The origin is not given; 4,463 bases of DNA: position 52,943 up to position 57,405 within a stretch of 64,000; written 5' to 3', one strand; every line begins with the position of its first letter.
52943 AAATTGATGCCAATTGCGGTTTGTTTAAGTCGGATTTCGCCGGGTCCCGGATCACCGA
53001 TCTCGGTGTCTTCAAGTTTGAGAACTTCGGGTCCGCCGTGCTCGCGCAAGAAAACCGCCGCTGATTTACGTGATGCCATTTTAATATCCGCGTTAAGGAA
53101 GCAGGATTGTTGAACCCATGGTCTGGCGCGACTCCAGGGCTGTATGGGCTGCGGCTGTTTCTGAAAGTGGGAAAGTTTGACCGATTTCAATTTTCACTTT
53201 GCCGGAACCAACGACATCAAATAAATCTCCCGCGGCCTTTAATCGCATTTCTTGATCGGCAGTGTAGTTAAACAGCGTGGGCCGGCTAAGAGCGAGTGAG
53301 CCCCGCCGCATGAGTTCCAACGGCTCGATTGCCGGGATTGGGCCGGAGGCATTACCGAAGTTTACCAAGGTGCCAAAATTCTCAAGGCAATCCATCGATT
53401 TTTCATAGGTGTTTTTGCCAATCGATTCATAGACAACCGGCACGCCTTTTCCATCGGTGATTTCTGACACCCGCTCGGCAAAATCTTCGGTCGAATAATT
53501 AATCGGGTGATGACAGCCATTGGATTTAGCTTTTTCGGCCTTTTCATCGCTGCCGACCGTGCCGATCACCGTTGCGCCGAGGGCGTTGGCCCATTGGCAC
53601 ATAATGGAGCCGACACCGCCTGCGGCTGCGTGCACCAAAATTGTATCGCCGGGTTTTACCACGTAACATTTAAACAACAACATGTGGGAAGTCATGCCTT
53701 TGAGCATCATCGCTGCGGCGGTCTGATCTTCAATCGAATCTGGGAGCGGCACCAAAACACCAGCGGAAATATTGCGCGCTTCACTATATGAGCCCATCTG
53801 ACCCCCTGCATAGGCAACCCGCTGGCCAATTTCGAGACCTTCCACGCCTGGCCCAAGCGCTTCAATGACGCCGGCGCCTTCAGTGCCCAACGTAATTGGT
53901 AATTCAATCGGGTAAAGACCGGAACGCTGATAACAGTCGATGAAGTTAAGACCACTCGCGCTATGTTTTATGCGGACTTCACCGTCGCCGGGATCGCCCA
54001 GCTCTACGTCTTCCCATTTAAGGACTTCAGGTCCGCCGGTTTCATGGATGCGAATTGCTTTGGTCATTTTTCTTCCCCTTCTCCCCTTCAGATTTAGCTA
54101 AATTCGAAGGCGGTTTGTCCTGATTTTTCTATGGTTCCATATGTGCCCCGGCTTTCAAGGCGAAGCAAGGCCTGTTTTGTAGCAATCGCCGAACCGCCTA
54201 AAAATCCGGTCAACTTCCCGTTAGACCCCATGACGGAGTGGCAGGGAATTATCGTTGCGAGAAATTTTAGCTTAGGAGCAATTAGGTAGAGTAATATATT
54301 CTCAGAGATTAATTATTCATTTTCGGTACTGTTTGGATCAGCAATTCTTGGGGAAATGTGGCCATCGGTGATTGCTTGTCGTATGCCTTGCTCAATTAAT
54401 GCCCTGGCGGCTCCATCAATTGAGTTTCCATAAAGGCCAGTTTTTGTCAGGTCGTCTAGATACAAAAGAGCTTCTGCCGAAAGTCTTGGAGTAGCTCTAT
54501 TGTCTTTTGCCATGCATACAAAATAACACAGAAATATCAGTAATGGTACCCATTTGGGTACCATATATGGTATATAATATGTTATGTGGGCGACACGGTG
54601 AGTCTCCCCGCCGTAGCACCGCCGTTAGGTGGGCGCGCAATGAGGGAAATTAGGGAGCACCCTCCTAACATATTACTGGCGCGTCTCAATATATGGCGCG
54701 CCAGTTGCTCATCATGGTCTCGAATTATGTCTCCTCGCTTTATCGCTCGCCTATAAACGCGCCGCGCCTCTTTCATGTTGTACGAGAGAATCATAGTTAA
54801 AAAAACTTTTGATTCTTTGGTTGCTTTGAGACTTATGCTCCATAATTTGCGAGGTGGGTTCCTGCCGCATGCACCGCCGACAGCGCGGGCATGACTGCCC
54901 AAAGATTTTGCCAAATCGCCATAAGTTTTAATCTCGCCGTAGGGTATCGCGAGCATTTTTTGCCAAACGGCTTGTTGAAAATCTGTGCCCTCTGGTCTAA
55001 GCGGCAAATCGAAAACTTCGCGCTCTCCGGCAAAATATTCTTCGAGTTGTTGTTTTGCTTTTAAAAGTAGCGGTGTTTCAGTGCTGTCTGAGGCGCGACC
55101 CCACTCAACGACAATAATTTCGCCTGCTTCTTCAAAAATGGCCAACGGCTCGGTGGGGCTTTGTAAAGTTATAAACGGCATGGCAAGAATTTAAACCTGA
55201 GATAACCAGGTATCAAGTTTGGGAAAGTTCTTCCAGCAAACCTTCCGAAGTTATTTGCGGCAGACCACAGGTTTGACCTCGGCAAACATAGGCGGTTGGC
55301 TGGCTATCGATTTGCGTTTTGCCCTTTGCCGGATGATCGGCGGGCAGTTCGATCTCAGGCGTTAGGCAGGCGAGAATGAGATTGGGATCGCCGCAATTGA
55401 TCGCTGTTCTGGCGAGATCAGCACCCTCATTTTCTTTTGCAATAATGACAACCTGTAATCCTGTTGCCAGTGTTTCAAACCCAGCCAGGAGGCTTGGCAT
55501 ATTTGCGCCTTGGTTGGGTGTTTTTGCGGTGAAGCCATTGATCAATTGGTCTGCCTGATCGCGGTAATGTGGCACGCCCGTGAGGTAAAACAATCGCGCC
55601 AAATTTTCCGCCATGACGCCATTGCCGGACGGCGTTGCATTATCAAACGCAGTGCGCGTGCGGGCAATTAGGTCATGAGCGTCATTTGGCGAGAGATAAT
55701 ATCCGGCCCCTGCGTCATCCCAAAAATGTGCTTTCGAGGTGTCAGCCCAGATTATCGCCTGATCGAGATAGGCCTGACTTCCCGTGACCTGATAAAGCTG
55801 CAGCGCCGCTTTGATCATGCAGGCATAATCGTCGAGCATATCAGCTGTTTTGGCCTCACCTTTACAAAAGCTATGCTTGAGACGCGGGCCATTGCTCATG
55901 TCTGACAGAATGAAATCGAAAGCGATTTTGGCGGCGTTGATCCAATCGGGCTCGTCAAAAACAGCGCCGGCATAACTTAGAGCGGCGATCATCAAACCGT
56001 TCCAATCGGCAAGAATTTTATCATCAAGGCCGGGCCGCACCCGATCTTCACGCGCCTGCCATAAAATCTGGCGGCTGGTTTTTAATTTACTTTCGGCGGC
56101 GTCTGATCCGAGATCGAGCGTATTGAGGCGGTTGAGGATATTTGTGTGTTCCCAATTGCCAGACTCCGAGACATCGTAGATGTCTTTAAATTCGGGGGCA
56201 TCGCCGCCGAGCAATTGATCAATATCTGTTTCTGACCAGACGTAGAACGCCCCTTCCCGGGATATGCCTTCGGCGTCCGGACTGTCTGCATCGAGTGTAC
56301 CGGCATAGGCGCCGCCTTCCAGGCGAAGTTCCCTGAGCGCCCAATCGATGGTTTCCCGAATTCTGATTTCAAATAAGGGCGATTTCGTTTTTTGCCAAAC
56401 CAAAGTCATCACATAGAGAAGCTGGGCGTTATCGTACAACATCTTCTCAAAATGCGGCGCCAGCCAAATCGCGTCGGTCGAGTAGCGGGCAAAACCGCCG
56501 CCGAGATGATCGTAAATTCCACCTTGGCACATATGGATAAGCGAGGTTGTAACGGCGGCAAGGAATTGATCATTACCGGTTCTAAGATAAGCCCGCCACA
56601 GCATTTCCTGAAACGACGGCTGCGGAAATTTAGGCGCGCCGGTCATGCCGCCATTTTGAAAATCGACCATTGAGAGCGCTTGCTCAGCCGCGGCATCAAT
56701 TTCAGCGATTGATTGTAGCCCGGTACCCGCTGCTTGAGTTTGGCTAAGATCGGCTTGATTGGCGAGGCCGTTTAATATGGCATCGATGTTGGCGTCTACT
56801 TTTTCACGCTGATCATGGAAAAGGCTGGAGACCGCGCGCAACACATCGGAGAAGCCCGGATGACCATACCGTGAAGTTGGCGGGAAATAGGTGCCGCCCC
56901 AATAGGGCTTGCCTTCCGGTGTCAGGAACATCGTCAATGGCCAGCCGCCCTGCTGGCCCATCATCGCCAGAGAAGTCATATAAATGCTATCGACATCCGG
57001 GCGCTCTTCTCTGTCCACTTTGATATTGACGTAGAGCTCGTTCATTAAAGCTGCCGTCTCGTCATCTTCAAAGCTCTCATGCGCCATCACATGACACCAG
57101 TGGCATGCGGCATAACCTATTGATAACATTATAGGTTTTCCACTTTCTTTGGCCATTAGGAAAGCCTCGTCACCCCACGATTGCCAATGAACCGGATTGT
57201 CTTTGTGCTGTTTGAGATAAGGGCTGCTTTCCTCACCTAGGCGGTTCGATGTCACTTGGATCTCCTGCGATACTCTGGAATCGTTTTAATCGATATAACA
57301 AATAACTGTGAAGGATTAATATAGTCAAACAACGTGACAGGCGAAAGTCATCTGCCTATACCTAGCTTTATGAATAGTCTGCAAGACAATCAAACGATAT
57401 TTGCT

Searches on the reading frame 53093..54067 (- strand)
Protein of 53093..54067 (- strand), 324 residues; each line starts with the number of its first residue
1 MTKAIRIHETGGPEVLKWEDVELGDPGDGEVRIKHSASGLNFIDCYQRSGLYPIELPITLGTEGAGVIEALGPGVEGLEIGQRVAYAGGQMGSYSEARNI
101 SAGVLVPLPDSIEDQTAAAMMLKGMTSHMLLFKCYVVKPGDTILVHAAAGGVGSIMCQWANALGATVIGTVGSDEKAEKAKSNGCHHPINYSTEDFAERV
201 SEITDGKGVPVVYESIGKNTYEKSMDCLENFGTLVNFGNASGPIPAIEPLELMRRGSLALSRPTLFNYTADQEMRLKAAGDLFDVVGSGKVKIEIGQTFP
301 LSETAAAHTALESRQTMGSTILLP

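Call 5: search_protein_families(library=pfam, proteins=[window:53093-54067:-], max_evalue=1)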
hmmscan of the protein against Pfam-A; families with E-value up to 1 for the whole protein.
window:53093-54067:- (324 aa): 4 families
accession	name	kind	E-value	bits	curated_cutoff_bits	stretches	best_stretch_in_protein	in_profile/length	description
PF00107.32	ADH_zinc_N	-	1.4e-26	93.4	31.8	1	151-254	1-104/129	Zinc-binding dehydrogenase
PF13602.12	ADH_zinc_N_2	-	8.2e-21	75.8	27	1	184-322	2-134/134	Zinc-binding dehydrogenase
PF08240.17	ADH_N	-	3.2e-15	56.7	23.5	1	27-110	1-104/104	Alcohol dehydrogenase GroES-like domain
PF15285.11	BH3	-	0.18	12.2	25.5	1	275-285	11-21/25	Beclin-1 BH3 domain, Bcl-2-interacting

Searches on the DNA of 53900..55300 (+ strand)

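Call 3: search_rna_families(source=window, start=53900, end=55300, threshold=evalue, max_evalue=10, show_alignments=3)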
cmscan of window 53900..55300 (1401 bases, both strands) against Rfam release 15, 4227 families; matches with E-value up to 10: 3.
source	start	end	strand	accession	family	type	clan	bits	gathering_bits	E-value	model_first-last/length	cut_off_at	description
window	54153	54203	-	RF04035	mir-7910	Gene; miRNA;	-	18.1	83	6.6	1-61/61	no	mir-7910 microRNA precursor family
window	54414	54487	+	RF02171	RFPL3-AS1_1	Gene; lncRNA;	-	14.2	70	1.4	1-88/88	no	RFPL3 antisense RNA 1 conserved region 1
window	54404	54503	-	RF02150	MESTIT1_3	Gene; lncRNA;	-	13.3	60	7.4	1-99/99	no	MEST intronic transcript 1, antisense RNA conserved region 3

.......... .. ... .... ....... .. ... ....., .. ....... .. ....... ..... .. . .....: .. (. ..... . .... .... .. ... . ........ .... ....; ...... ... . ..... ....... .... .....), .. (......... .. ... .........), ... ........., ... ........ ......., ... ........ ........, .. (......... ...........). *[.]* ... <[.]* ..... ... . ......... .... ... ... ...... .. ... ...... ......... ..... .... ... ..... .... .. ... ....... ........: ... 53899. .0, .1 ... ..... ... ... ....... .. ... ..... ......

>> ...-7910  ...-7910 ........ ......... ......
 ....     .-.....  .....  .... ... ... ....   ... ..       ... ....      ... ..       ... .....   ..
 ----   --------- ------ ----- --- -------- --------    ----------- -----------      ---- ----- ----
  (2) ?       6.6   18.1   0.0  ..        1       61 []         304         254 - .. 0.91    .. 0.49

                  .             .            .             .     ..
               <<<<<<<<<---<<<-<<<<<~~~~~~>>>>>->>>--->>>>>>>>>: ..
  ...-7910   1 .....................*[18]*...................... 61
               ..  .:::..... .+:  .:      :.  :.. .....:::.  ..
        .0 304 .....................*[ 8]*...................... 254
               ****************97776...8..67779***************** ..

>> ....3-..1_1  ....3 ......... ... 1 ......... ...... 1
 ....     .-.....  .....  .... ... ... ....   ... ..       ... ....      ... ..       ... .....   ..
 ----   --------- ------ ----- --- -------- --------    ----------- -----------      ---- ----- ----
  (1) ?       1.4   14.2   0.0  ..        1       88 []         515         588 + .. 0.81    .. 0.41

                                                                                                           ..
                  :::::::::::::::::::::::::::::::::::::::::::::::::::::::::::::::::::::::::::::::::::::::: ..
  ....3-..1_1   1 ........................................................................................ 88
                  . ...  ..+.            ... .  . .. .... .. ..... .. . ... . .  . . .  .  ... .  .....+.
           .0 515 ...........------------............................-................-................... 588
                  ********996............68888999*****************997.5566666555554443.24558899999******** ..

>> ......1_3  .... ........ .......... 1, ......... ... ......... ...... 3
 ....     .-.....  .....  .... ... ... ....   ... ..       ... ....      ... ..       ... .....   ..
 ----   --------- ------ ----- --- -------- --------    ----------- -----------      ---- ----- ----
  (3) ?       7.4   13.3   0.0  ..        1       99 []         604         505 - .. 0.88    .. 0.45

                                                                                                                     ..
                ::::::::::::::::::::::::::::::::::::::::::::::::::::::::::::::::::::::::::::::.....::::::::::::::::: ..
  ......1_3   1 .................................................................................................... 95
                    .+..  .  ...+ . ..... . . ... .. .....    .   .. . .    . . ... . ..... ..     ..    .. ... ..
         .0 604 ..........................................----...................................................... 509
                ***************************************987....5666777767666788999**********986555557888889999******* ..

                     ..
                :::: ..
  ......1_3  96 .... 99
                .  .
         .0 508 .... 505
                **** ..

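Call 41: search_dna_similar(query=window:54262-54853:+, collection=phages, mode=distant, max_evalue=0.01)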
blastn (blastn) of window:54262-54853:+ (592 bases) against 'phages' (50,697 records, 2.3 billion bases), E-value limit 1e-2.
No match.

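Call 42: search_dna_similar(query=window:54262-54853:+, collection=plasmids, mode=distant, max_evalue=0.01)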
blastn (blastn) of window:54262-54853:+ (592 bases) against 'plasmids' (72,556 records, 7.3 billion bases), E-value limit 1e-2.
No match.

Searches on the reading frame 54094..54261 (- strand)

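Call 5: search_protein_families(library=pfam, proteins=[window:54094-54261:-], max_evalue=1)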
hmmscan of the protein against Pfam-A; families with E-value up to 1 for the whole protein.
window:54094-54261:- (55 aa): 1 family
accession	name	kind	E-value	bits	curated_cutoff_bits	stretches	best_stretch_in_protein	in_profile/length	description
PF01035.26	DNA_binding_1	-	1.3e-07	31.8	27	1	2-37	47-80/81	6-O-methylguanine DNA methyltransferase, DNA binding domain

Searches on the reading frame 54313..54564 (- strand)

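Call 5: search_protein_families(library=pfam, proteins=[window:54313-54564:-], max_evalue=1)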
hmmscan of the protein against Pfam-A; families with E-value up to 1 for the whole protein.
window:54313-54564:- (83 aa): 0 families

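Call 9: search_protein_families(library=phrogs, proteins=[window:54313-54564:-], max_evalue=1)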
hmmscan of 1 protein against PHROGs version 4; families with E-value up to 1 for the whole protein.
window:54313-54564:- (83 aa): 1 family
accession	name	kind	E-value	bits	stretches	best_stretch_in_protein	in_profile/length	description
phrog_33071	-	unknown function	0.78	10.8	1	1-15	1-15/45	-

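Call 28: search_protein_families(library=padloc, proteins=[window:54313-54564:-], max_evalue=10)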
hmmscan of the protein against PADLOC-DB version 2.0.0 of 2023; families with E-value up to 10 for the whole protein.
window:54313-54564:- (83 aa): 0 families

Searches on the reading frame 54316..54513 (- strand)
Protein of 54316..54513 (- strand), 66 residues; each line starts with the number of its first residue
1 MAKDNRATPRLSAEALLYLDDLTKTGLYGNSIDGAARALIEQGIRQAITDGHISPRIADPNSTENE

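Call 38: find_homologous_proteins(query=window:54316-54513:-, max_evalue=0.1)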
Query seq(66 aa) (66 aa): 1 proteins with E <= 0.1 among 1 candidates.
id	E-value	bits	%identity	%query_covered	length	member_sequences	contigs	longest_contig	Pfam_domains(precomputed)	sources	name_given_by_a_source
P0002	1.6e-34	134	100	100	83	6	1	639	-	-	-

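Call 76: predict_structure(protein=window:54316-54513:-)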
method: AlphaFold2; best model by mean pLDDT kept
length: 66 residues; sequences in the alignment: 1
mean_pLDDT: 65.2   pTM: 0.33
mean pLDDT of the five models: 65.2, 63.4, 61.3, 57.5, 51.2
residues with pLDDT >= 90: 0; 70-90: 21; 50-70: 37; < 50: 8
segments of 3 or more residues with pLDDT < 50: none
pLDDT, mean of each block of 10 residues (from residue 1): 51 66 56 66 83 72 57
secondary structure, 60 per line:
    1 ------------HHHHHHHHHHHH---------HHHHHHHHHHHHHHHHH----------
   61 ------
elements in order: H13-24 H34-50

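Call 78: find_related_loci(query=window:54316-54513:-, collection=viral_contigs, flank=4000)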
Query seq(66 aa) (66 aa) in viral_contigs; peptide patterns used: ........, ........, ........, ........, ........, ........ (x = any residue, [..] = any of these).
15 stretches matched a pattern, but none encodes a relative of the query by tblastn (E <= 1e-3).

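Call 79: find_related_loci(query=window:54316-54513:-, collection=metagenome_contigs, flank=4000)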
Query seq(66 aa) (66 aa) in metagenome_contigs; peptide patterns used: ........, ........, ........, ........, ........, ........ (x = any residue, [..] = any of these).
539 stretches matched a pattern; 2 encode a relative of the query (tblastn E <= 1e-3); 2 distinct loci.
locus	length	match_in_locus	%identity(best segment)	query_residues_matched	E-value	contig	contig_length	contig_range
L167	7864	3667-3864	100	1-66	2e-42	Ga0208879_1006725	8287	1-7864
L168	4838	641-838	98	1-66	1e-41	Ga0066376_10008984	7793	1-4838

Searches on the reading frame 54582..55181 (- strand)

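Call 5: search_protein_families(library=pfam, proteins=[window:54582-55181:-], max_evalue=1)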
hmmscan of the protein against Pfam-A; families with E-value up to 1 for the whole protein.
window:54582-55181:- (199 aa): 3 families
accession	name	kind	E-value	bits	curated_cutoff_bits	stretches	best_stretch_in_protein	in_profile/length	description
PF01035.26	DNA_binding_1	-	3.1e-14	53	27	1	67-110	1-46/81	6-O-methylguanine DNA methyltransferase, DNA binding domain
PF02870.21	Methyltransf_1N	-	2.3e-07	31.7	21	1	5-63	5-71/71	6-O-methylguanine DNA methyltransferase, ribonuclease-like domain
PF16859.10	TetR_C_11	-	0.047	14.5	32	1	88-164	9-85/113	Tetracyclin repressor-like, C-terminal domain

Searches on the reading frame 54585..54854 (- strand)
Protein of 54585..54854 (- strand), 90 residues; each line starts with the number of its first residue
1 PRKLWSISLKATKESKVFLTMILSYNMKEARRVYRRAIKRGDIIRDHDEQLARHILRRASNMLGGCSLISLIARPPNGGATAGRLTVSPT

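Call 27: search_protein_families(library=pfam, proteins=[window:54585-54854:-], max_evalue=10)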
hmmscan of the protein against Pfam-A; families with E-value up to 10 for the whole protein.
seq(90 aa): 1 family
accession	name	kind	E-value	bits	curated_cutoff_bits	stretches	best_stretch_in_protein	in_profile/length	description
PF16859.10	TetR_C_11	-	0.061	14.1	32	1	22-55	52-85/113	Tetracyclin repressor-like, C-terminal domain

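Call 92: search_protein_representatives(protein=window:54585-54848:-)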
Query: 88 residues. Proteins with E-value up to 0.001 (for the whole library): 8; up to 1e-10: 0; up to 1e-30: 0. The best 8 are listed.
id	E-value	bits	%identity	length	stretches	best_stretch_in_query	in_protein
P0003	5.7e-06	42.6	40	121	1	3-59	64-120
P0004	2.4e-05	40.6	46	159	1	3-59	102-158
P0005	6.0e-05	39.4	42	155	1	2-58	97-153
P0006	1.3e-04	38.3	48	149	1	6-55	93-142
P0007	2.1e-04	37.7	45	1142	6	60-85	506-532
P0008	3.6e-04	36.9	45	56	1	6-58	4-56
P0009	4.7e-04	36.5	40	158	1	1-57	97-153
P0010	4.8e-04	36.5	45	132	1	6-56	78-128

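Call 94: find_encoding_contigs(protein=P0004, flank=3000, max_places=4)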
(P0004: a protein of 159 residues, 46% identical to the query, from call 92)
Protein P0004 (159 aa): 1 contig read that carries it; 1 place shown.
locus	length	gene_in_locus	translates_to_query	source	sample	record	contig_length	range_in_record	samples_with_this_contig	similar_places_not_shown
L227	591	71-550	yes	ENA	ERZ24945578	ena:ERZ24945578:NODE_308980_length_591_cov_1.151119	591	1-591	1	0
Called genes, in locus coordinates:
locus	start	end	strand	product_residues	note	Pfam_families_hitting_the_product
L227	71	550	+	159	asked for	-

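Call 95: find_encoding_contigs(protein=P0005, flank=3000, max_places=3)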
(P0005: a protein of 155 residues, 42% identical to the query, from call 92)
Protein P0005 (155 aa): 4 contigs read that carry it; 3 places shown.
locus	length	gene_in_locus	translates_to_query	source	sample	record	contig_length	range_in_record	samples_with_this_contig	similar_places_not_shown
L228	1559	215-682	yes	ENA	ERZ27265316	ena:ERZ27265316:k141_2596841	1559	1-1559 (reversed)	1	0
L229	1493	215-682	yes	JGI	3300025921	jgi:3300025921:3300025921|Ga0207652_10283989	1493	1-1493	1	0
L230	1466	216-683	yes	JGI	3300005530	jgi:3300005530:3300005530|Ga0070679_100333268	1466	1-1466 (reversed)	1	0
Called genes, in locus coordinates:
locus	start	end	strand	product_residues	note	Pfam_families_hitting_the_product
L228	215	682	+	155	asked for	-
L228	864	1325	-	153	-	-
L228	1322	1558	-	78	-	?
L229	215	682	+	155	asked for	-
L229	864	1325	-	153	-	-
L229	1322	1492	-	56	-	?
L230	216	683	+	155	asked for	-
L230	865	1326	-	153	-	-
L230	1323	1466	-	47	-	?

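Call 96: find_encoding_contigs(protein=P0009, flank=3000, max_places=3)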
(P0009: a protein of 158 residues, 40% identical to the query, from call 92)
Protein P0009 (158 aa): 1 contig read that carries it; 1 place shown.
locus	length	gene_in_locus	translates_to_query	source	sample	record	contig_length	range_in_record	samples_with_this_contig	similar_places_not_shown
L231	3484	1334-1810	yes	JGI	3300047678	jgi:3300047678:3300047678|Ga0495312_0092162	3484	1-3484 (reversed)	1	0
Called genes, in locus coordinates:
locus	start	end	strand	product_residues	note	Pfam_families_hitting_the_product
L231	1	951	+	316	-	?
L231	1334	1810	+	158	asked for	-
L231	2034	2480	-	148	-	PF10604:Polyketide_cyc2 (weak), PF08327:AHSA1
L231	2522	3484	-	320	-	PF04348:LppC (weak), PF13458:Peripla_BP_6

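Call 97: find_encoding_contigs(protein=P0006, flank=3000, max_places=3)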
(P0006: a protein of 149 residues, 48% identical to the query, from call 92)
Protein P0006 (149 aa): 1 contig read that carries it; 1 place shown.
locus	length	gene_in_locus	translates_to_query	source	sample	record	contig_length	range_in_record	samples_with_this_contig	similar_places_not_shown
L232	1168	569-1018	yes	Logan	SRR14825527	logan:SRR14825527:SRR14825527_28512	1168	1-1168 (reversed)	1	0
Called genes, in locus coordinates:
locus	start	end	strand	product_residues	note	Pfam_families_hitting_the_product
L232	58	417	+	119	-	-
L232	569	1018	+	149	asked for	-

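Call 99: search_protein_families(library=pfam, proteins=[L232:58-417:+, L228:864-1325:-, L231:1-951:+, P0004, P0009], max_evalue=0.1)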
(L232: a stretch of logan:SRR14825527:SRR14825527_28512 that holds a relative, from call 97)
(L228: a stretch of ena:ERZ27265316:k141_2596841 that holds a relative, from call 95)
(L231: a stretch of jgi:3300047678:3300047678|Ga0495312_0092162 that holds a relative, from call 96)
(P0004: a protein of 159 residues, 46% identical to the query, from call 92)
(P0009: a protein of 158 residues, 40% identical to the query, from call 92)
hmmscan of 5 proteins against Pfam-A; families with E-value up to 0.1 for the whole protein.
L232:58-417:+ (119 aa): 0 families

L228:864-1325:- (153 aa): 0 families

L231:1-951:+ (316 aa): 3 families
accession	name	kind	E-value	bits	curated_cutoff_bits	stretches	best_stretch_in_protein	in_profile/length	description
PF04055.27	Radical_SAM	-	1.3e-11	45.4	29.5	1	21-105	77-161/166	Radical SAM superfamily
PF06969.22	HemN_C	-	1.6e-10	41.3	24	1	244-304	8-65/67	HemN C-terminal domain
PF08809.16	DUF1799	-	0.055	14.1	26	0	98-133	3-35/80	Phage related hypothetical protein (DUF1799)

P0004 (159 aa): 0 families

P0009 (158 aa): 0 families

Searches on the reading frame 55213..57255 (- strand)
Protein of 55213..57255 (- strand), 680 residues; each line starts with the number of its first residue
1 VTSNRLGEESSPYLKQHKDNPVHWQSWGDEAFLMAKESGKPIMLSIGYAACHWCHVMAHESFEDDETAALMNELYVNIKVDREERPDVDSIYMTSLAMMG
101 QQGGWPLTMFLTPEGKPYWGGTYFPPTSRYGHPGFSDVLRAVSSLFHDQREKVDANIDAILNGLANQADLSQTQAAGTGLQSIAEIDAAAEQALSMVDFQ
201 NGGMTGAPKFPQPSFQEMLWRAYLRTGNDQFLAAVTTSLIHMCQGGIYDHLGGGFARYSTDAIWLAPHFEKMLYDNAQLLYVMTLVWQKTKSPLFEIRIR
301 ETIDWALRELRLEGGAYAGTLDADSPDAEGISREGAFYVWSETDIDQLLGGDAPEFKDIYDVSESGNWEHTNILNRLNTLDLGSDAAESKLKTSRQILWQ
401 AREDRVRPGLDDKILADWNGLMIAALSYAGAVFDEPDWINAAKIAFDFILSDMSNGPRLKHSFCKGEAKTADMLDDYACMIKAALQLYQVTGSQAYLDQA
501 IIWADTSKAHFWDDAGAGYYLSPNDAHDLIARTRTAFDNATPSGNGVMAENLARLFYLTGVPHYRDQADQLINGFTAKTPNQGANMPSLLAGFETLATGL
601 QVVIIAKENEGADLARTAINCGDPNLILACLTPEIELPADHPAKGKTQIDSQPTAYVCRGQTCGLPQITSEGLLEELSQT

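Call 5: search_protein_families(library=pfam, proteins=[window:55213-57255:-], max_evalue=1)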
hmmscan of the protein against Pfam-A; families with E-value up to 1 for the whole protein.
window:55213-57255:- (680 aa): 10 families
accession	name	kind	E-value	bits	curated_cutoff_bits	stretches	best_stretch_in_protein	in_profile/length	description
PF03190.21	Thioredox_DsbH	-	9.6e-73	244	27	1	4-164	2-162/163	Protein of unknown function, DUF255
PF13899.12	Thioredoxin_7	-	3e-08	34.1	27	1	24-113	2-83/83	Thioredoxin-like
PF03663.20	Glyco_hydro_76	-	0.0038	17.2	25.9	1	477-573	156-249/366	Glycosyl hydrolase family 76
PF06662.19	C5-epim_C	-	0.006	16.5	23.3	0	216-252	35-75/188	D-glucuronyl C5-epimerase C-terminus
PF00759.25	Glyco_hydro_9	-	0.012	15.3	27.7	1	415-522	149-274/444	Glycosyl hydrolase family 9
PF07470.19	Glyco_hydro_88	-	0.024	14.1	26.6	0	479-507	33-163/352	Glycosyl Hydrolase Family 88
PF07944.18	Beta-AFase-like_GH127_cat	-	0.027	13.9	24.9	0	480-507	180-207/376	Beta-L-arabinofuranosidase, GH127 catalytic domain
PF07221.17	GlcNAc_2-epim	-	0.088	12.5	23.4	1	480-518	281-319/347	N-acylglucosamine 2-epimerase (GlcNAc 2-epimerase)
PF13098.12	Thioredoxin_2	-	0.19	12.6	27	1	35-84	1-54/104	Thioredoxin-like domain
PF25493.1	Peripla_BP_A-cyclase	-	0.31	10.4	27.2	1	552-598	235-287/373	Adenylate cyclase, periplasmic binding protein-like domain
